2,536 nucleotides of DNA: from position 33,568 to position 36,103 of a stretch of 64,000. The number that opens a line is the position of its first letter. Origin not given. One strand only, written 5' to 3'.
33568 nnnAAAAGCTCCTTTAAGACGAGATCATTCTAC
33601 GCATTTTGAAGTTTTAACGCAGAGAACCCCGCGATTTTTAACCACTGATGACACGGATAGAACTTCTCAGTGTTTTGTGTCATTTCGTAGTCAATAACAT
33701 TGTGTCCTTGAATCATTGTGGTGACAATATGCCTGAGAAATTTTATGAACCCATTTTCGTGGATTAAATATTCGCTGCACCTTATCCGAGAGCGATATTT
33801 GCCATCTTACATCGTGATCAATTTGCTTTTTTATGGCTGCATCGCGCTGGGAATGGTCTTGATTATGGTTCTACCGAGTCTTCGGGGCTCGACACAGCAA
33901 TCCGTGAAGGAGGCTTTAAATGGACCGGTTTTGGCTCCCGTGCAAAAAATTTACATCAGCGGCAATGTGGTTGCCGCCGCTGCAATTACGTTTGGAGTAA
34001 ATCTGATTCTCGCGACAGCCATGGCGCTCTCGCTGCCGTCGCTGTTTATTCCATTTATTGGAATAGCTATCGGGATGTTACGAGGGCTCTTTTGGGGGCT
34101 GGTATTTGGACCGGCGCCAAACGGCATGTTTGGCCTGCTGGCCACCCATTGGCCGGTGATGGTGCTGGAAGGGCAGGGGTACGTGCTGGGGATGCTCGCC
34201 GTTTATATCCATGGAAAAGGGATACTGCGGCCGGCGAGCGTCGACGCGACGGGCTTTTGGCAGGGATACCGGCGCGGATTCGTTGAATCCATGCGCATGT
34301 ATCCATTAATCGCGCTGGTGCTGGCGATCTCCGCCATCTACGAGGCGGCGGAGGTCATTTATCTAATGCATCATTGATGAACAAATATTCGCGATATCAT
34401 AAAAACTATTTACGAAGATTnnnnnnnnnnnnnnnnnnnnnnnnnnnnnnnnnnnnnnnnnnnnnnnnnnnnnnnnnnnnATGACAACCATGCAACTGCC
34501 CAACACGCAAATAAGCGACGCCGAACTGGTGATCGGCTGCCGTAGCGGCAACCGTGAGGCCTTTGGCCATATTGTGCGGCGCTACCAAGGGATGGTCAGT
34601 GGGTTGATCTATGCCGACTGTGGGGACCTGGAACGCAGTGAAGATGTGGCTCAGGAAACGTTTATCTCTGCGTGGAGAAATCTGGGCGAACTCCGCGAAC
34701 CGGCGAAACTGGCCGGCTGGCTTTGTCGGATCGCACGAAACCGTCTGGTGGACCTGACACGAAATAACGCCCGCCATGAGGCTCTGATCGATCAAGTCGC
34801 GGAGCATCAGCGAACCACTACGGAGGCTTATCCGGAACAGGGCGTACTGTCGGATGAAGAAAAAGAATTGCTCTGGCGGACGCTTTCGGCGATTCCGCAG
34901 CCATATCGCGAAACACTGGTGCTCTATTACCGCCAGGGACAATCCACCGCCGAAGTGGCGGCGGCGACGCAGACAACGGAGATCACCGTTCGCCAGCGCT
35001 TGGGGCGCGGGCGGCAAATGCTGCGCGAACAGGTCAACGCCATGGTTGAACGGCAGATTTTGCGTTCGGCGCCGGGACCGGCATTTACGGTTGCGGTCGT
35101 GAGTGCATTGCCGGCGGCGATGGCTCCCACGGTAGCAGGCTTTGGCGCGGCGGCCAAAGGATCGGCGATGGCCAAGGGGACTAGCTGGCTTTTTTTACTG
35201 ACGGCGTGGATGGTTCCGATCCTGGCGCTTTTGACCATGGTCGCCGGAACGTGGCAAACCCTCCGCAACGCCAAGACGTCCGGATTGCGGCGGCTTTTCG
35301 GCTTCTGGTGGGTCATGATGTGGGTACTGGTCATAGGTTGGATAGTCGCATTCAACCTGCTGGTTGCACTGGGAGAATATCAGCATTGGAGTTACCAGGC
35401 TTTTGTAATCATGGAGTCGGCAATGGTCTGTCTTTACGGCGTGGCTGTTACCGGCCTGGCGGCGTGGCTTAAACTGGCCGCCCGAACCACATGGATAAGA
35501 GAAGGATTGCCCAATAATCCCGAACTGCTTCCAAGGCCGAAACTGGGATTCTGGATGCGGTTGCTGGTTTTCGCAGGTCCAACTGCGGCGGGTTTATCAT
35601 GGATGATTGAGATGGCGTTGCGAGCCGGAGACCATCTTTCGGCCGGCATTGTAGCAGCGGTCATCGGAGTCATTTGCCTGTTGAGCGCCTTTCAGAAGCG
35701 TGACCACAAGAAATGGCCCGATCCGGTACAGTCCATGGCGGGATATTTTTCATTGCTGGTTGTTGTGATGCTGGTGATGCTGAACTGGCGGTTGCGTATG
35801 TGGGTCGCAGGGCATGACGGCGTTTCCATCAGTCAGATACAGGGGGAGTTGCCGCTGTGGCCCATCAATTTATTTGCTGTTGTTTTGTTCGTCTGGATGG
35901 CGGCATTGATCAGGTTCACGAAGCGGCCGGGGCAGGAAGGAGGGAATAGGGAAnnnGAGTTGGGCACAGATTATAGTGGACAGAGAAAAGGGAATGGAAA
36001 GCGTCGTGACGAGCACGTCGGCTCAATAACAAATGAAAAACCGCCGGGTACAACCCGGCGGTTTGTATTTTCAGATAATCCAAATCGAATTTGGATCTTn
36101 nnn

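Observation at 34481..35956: ECF sigma factor covalently fused to an eight-helix membrane domain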

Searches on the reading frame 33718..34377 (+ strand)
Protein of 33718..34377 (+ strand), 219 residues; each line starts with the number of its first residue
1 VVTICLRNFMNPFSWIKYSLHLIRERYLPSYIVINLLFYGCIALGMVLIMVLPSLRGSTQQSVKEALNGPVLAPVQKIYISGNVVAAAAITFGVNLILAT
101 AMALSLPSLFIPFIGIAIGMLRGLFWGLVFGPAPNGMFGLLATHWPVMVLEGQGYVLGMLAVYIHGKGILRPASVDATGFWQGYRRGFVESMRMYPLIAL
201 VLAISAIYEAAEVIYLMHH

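Call 3: search_protein_families(library=pfam, proteins=[window:33718-34377:+], max_evalue=0.01)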
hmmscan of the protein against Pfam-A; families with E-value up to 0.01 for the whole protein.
window:33718-34377:+ (219 aa): 0 families

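Call 4: search_protein_families(library=ncbifam, proteins=[window:33718-34377:+], max_evalue=0.01)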
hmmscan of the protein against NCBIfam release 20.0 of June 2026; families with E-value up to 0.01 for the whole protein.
window:33718-34377:+ (219 aa): 0 families

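Call 66: find_homologous_proteins(query=window:33718-34374:+, max_evalue=0.001)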
Query window:33718-34374:+ (219 aa): 62 proteins with E <= 0.001 among 1826 candidates.
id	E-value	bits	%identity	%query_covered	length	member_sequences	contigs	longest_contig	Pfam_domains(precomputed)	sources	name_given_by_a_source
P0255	3.8e-129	447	100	96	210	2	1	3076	-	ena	-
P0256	1.1e-81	292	64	96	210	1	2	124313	-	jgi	jgi:hypothetical protein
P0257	8.3e-71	256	59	95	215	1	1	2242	-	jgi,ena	-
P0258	9.0e-70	253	57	99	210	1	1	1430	-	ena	-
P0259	1.8e-68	249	55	95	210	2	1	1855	-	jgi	jgi:hypothetical protein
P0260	8.4e-64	233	54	96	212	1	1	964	-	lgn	-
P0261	1.7e-63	232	60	80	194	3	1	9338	-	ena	-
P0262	4.6e-54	201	49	84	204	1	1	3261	-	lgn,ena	-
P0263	1.1e-49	187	47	93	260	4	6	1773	-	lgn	-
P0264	2.2e-41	160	40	95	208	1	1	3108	-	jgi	jgi:hypothetical protein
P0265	6.8e-41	158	43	93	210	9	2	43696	-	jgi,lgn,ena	-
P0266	1.3e-40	157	44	84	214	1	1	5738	-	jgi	jgi:hypothetical protein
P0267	6.3e-39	152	42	93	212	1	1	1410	-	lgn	-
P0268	2.5e-38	150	44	89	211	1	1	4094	-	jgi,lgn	-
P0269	7.9e-38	148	39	92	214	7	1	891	-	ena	-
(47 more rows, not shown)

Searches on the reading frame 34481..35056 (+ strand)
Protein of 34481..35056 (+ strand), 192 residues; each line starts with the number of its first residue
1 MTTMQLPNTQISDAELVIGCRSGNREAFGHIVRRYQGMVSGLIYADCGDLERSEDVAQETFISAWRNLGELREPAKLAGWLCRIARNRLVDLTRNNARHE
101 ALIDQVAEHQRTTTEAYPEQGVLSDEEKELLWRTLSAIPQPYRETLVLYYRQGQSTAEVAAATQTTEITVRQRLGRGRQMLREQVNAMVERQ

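Call 53: search_solved_structures(query=window:34481-35056:+, max_evalue=0.001)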
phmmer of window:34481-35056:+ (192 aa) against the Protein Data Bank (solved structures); distinct sequences matched with E-value up to 0.001: 21.
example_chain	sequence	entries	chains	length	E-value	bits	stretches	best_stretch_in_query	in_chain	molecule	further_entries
8z6g_B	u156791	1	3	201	1.4e-18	70.7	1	9-185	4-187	RNA polymerase sigma factor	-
6in7_B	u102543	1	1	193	1.5e-18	70.5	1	9-185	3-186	RNA polymerase sigma-H factor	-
5wuq_A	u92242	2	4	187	4e-17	65.9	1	20-186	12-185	ECF RNA polymerase sigma factor SigW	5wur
1or7_A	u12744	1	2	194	7.9e-17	64.9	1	9-191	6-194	RNA polymerase sigma-E factor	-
6jbq_F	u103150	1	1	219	9e-17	64.7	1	8-191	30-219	ECF RNA polymerase sigma-E factor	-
9m9d_F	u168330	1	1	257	1.5e-15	60.7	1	25-187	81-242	ECF RNA polymerase sigma factor SigE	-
9m9e_F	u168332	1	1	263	1.6e-15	60.7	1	25-187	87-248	ECF RNA polymerase sigma factor SigE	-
9m98_F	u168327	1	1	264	1.6e-15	60.7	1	25-187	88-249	ECF RNA polymerase sigma factor SigE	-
4cxf_A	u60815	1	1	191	2.3e-12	50.4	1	11-187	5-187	RNA POLYMERASE SIGMA FACTOR CNRH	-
6dv9_F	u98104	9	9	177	2.4e-10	43.8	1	47-182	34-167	ECF RNA polymerase sigma factor SigL | RNA polymerase sigma factor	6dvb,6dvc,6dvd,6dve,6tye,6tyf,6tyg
7qh5_A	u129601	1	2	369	1.9e-09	40.9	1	20-101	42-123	RNA polymerase sigma factor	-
6jcy_F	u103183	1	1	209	3.2e-08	36.9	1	53-183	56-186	ECF RNA polymerase sigma factor SigH,ECF RNA polymerase sigma factor SigE,ECF RNA polymera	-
4nqw_A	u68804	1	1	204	3.2e-08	36.9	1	12-182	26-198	ECF RNA polymerase sigma factor SigK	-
2mao_A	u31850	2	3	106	3.6e-08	36.7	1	9-108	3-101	RNA polymerase sigma factor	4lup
2map_A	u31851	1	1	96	7.6e-08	35.7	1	9-89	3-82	RNA polymerase sigma factor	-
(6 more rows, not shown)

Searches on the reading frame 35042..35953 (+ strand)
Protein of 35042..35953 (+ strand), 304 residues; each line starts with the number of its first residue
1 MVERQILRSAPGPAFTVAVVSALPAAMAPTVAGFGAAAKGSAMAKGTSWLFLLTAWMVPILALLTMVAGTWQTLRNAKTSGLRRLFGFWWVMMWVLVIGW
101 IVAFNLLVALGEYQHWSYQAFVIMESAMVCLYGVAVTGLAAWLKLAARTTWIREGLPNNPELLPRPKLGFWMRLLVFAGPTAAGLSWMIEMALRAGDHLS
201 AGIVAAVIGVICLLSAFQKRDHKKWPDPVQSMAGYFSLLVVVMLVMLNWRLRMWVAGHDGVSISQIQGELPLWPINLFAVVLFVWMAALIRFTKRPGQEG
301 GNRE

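Call 33: predict_structure(alignment_id=A2)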
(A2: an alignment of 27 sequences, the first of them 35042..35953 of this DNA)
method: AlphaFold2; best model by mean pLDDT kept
length: 304 residues; sequences in the alignment: 27
mean_pLDDT: 81.1   pTM: 0.72
mean pLDDT of the five models: 81.1, 80.2, 76.4, 75.7, 74.0
residues with pLDDT >= 90: 157; 70-90: 78; 50-70: 35; < 50: 34
segments of 3 or more residues with pLDDT < 50: 23-47, 298-304
pLDDT, mean of each block of 10 residues (from residue 1): 74 71 45 34 48 67 81 85 92 93 94 94 95 94 90 73 66 88 91 94 96 85 67 91 96 94 92 96 95 68 47
secondary structure, 60 per line:
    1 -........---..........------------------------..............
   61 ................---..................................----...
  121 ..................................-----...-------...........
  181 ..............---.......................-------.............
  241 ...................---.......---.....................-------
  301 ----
elements in order: H2-9 H13-22 H47-76 H80-113 H118-154 H170-194 H198-220 H228-259 H263-269 H273-293

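Call 37: search_protein_representatives(alignment_id=A2)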
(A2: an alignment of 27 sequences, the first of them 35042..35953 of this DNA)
Query: 27 sequences, 301 profile positions. Proteins with E-value up to 0.001 (for the whole library): 1074; up to 1e-10: 524; up to 1e-30: 115. The best 150 are listed.
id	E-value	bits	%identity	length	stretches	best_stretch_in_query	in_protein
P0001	1.3e-104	366.1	-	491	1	1-294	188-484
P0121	4.9e-99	347.8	-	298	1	1-295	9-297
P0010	4.1e-93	328.4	-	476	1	2-294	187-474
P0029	6.1e-91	321.2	-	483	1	1-296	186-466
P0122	5.7e-83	295.0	-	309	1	1-299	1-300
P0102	7.2e-81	288.2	-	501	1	1-297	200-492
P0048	6.6e-80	285.0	-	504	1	1-294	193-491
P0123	7.8e-79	281.5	-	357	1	1-296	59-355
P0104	3.7e-74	266.1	-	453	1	1-291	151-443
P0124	3.3e-73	263.0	-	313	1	1-293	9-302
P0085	1.2e-72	261.1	-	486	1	1-299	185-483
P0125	1.8e-72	260.6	-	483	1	2-293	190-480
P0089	7.1e-72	258.6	-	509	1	1-292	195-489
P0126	4.8e-71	255.9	-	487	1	1-296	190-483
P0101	1.0e-68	248.2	-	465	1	1-297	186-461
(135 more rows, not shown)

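Call 51: search_protein_families(library=pfam, alignment_id=A2, max_evalue=1)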
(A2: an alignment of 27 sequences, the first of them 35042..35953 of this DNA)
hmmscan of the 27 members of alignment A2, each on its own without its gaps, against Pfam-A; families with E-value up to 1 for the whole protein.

A. member 1, window:35042-35953:+ (304 aa): 1 family
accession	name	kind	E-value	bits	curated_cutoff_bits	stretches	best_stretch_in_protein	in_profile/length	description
PF03729.18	DUF308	-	0.11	13.2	25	1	201-245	28-72/73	Short repeat of unknown function (DUF308)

B. families by the number of members that match (of 27 scanned): 23 families
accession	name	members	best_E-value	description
PF03918.19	CcmH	3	0.0042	Cytochrome C biogenesis protein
PF09843.14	DUF2070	2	0.41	Predicted membrane protein (DUF2070)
PF17272.7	DUF5337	1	0.00034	Family of unknown function (DUF5337)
PF01545.26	Cation_efflux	1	0.0014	Cation efflux family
PF16311.10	TMEM100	1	0.0016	Transmembrane protein 100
PF08999.15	SP_C-Propep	1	0.0051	Surfactant protein C, N terminal propeptide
PF24357.1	TMD0_ABC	1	0.018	ABC transporter TMD0 domain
PF01059.23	Oxidored_q5_N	1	0.02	NADH-ubiquinone oxidoreductase chain 4, amino terminus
PF23053.1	UBA_N4BP1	1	0.021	N4BP1, UBA-like domain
PF06979.18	TMEM70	1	0.041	TMEM70/TMEM186/TMEM223 protein family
PF07779.18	Cas1_AcylT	1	0.058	10 TM Acyl Transferase domain found in Cas1p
PF12729.13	4HB_MCP_1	1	0.081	Four helix bundle sensory module for signal transduction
PF03729.18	DUF308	1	0.11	Short repeat of unknown function (DUF308)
PF20712.2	CyanoTRADDas_TM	1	0.12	Cyanobacterial TRADD-N associated 2-Transmembrane domain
PF20563.3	DUF6773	1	0.13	Family of unknown function (DUF6773)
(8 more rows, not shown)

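Call 52: search_solved_structures(query=A2, max_evalue=10)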
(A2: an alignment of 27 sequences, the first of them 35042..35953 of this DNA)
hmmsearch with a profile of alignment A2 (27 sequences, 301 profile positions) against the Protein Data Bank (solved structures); distinct sequences matched with E-value up to 10: 9.
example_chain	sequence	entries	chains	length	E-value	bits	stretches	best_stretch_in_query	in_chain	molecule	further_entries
6m6z_A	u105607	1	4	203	0.16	14.4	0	124-185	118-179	TMH4C4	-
6jod_A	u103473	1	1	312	0.21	14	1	45-111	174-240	Type-2 angiotensin II receptor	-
8hfc_A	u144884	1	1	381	1.2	11.6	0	94-144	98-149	Palmitoyltransferase ERF2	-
5unf_A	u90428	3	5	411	1.4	11.4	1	47-111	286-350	Chimera protein of Type-2 angiotensin II receptor and Soluble cytochrome b562 | Soluble cytochrome b562,Type-2 angiotensin II receptor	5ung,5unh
7jni_A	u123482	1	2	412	1.4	11.3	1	47-111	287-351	Soluble cytochrome b562,Type-2 angiotensin II receptor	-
7zyv_R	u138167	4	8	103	2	10.8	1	20-47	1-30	Thylakoid soluble phosphoprotein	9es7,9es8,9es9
8z3o_R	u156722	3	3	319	2.3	10.6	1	53-111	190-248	Ovarian cancer G-protein coupled receptor 1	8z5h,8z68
9lli_O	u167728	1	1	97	2.7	10.4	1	51-109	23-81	De novo designed GPCR exoframe modulator targeting TM1/2/4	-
9bhm_R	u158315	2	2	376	3.4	10.1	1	53-111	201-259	Ovarian cancer G-protein coupled receptor 1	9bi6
